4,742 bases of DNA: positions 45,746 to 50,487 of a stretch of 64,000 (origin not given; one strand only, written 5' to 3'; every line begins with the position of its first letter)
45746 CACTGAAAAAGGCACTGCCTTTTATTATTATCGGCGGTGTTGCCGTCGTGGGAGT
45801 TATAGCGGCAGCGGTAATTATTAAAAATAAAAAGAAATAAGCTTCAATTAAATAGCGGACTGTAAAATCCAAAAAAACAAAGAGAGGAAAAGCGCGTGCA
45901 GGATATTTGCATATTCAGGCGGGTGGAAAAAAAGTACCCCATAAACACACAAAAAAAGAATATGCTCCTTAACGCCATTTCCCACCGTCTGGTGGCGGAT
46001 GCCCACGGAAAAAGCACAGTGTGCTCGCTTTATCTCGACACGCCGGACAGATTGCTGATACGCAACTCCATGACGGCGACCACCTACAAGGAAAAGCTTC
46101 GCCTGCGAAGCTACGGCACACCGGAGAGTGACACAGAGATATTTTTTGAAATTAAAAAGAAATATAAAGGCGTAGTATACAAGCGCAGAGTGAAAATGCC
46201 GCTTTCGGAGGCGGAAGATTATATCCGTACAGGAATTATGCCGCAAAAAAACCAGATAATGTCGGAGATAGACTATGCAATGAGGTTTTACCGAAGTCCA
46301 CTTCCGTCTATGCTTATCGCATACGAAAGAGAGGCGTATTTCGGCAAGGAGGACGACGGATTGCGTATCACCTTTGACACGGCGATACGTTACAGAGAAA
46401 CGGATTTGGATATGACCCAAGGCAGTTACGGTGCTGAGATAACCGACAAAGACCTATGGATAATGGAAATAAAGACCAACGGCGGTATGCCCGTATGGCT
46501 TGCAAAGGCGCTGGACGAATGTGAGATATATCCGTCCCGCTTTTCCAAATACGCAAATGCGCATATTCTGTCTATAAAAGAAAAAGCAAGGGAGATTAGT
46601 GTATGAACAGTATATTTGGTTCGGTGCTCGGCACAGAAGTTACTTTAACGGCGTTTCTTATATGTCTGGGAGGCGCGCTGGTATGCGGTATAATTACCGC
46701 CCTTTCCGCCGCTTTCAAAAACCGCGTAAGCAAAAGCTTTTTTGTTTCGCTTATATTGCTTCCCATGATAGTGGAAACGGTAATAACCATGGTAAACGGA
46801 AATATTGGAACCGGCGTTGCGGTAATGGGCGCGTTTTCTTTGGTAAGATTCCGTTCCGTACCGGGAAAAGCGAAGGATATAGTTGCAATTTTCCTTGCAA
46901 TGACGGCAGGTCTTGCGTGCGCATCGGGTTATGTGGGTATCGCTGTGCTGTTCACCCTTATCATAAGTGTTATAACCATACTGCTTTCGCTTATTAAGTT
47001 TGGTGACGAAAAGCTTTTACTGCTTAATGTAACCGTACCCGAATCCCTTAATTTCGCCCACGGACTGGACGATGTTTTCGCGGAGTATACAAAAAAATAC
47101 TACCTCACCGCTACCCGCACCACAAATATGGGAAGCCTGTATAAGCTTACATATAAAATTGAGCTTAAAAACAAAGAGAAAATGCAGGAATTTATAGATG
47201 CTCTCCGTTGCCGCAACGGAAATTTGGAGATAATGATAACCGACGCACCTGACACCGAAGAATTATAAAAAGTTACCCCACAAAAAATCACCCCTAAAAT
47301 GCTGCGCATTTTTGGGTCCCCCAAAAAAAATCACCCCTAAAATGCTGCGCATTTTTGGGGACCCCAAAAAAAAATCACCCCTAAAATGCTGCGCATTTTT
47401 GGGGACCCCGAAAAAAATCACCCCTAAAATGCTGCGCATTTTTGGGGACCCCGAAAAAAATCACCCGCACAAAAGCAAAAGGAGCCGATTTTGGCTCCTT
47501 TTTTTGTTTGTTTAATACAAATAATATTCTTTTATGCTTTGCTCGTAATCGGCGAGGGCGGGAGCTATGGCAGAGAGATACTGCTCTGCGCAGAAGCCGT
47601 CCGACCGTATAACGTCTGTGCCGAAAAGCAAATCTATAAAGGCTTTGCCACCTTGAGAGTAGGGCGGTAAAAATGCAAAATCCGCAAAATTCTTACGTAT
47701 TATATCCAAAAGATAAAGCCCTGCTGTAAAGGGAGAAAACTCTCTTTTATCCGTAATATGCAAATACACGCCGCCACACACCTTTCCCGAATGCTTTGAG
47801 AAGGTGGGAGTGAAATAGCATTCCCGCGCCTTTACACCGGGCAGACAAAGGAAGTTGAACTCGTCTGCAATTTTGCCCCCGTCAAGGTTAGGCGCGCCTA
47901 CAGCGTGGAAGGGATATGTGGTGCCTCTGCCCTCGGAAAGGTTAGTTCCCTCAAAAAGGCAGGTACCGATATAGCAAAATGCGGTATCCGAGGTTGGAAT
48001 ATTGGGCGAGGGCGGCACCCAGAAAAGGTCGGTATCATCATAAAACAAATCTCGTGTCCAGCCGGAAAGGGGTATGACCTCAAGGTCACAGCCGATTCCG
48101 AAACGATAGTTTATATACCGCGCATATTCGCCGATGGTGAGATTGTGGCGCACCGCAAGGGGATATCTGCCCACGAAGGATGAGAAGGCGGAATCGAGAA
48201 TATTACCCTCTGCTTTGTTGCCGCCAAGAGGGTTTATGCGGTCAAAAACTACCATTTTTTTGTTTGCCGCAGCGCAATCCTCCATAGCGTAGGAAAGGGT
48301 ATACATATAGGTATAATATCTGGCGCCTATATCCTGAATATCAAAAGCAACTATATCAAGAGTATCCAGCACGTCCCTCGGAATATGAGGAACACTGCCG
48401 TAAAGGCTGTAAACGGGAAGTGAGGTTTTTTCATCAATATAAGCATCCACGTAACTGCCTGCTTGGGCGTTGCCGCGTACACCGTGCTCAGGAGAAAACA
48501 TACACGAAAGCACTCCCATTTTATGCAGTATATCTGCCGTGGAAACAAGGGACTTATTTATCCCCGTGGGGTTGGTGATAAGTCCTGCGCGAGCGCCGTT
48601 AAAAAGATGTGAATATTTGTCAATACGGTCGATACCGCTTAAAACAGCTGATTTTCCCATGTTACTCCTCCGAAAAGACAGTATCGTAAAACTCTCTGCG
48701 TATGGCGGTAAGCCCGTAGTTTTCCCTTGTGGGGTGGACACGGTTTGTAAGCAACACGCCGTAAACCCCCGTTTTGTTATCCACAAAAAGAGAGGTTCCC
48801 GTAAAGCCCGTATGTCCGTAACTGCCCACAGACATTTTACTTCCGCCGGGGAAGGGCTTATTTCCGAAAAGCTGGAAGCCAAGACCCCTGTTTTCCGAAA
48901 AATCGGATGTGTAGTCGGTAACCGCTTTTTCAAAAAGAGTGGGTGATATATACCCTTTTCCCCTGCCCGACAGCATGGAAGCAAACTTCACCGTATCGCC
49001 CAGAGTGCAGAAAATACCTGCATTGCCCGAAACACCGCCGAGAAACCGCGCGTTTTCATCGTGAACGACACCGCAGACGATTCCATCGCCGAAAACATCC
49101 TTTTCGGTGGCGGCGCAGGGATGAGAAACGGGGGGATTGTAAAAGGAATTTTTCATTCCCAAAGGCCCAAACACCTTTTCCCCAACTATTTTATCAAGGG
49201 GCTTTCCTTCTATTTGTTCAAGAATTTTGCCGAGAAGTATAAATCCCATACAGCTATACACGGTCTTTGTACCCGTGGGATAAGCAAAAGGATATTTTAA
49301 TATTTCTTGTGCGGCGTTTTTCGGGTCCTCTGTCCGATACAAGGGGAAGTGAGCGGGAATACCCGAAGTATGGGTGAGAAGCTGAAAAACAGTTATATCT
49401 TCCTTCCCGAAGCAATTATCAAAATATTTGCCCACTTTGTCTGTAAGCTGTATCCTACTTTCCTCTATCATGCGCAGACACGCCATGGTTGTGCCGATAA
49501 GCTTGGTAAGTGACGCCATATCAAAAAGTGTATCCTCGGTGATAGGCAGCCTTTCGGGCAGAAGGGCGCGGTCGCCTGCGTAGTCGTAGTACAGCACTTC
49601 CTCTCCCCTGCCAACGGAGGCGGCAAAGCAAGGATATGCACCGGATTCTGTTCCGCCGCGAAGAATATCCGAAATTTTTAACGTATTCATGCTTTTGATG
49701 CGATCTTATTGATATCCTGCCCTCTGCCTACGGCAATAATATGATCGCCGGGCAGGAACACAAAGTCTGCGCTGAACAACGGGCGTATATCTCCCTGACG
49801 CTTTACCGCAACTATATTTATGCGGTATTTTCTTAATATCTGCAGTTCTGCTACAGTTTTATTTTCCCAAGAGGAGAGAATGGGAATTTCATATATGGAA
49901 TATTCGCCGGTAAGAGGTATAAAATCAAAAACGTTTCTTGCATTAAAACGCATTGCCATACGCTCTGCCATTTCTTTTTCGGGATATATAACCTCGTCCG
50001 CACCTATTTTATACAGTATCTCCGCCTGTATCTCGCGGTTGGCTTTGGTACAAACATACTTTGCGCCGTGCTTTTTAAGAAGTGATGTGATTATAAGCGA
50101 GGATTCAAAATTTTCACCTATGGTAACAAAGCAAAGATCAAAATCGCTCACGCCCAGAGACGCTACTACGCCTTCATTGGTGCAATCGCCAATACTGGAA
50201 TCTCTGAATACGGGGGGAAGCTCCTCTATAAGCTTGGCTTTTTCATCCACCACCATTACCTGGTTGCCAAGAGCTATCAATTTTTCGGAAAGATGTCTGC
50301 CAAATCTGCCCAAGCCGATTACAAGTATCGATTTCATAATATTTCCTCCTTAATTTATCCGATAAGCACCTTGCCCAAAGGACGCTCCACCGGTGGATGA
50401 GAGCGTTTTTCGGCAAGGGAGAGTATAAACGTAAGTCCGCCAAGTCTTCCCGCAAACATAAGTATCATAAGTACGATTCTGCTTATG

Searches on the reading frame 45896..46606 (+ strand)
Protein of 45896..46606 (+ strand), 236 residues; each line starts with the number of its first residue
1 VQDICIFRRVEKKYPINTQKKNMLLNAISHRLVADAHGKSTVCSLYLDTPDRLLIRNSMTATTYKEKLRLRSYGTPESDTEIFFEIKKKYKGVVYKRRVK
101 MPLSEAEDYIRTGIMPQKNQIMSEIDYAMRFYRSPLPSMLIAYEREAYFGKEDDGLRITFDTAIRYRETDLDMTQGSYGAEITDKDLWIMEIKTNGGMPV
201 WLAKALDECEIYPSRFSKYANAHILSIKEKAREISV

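Call 100: search_protein_families(library=pfam, proteins=[window:45896-46606:+], max_evalue=0.00001)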
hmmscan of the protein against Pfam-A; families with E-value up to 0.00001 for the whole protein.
window:45896-46606:+ (236 aa): 1 family
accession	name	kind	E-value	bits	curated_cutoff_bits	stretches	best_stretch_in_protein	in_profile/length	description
PF09359.15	VTC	-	2.8e-43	148.6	23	1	9-222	2-230/235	VTC domain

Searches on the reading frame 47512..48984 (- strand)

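Call 101: search_protein_families(library=pfam, proteins=[window:47512-48984:-], max_evalue=0.00001)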
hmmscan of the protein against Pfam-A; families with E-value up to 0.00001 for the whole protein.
window:47512-48984:- (490 aa): 2 families
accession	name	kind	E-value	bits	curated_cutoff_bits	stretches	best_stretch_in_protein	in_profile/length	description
PF07075.17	NamZ_N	-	4.9e-77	258.4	26.9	1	134-332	2-202/203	Exo-beta-N-acetylmuramidase NamZ, N-terminal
PF20732.2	NamZ_C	-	6.3e-43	147.6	25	1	336-490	1-152/152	Exo-beta-N-acetylmuramidase NamZ, C-terminal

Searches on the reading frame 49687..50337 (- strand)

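Call 101: search_protein_families(library=pfam, proteins=[window:49687-50337:-], max_evalue=0.00001)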
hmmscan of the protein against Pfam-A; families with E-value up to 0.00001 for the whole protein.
window:49687-50337:- (216 aa): 2 families
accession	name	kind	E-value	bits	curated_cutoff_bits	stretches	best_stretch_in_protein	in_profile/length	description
PF02254.24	TrkA_N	-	4e-24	85.6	23.8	1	4-119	1-116/116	TrkA-N domain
PF02080.26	TrkA_C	-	2.1e-11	44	27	1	149-214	4-68/71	TrkA-C domain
